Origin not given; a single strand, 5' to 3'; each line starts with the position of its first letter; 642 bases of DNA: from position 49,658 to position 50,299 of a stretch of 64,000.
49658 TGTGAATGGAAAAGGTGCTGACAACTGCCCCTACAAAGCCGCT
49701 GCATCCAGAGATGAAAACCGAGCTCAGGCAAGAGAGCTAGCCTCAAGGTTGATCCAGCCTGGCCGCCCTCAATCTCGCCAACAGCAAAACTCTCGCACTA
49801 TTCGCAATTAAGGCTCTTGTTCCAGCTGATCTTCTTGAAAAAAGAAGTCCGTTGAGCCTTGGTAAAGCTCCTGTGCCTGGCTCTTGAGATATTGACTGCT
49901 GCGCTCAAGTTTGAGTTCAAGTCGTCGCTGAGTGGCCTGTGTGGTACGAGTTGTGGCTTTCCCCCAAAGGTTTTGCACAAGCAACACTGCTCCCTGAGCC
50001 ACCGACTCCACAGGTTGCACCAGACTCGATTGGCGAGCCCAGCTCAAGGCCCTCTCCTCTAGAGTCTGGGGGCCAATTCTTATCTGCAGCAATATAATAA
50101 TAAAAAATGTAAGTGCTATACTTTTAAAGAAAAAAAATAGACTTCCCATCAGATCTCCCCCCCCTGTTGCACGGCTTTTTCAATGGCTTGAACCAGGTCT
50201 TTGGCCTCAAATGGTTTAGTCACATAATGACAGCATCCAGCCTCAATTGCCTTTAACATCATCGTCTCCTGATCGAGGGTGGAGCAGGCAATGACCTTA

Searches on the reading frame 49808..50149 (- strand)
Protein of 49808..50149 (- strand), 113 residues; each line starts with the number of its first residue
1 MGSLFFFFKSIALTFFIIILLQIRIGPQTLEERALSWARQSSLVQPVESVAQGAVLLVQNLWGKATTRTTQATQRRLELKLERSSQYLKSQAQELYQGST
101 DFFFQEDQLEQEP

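Call 19: find_encoding_contigs(protein=window:49808-50149:-, flank=2500, max_places=10)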
Protein window:49808-50149:- (113 aa): 8 contigs read that carry it; 4 places shown.
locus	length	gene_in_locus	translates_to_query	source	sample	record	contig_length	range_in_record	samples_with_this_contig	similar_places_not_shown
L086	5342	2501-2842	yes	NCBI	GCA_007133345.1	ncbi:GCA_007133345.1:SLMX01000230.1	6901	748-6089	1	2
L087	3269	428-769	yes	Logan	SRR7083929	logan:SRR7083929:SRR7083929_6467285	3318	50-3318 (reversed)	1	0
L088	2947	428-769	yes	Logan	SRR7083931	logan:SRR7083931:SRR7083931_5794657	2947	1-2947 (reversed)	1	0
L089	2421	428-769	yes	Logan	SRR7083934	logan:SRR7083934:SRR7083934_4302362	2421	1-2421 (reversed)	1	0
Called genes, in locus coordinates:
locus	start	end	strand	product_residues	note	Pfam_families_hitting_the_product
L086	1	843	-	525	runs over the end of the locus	-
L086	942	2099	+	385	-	-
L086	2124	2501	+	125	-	PF00072:Response_reg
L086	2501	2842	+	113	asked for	-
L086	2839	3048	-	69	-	-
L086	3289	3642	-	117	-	-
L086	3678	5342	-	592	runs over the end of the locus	PF20148:DUF6531, PF25023:TEN_YD-shell (faint), PF05593:RHS_repeat (faint)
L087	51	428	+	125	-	PF00072:Response_reg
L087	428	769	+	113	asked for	-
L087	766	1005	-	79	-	-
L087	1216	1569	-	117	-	-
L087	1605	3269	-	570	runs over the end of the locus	?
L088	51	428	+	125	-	PF00072:Response_reg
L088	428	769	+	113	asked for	-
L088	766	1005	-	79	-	-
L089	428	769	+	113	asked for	-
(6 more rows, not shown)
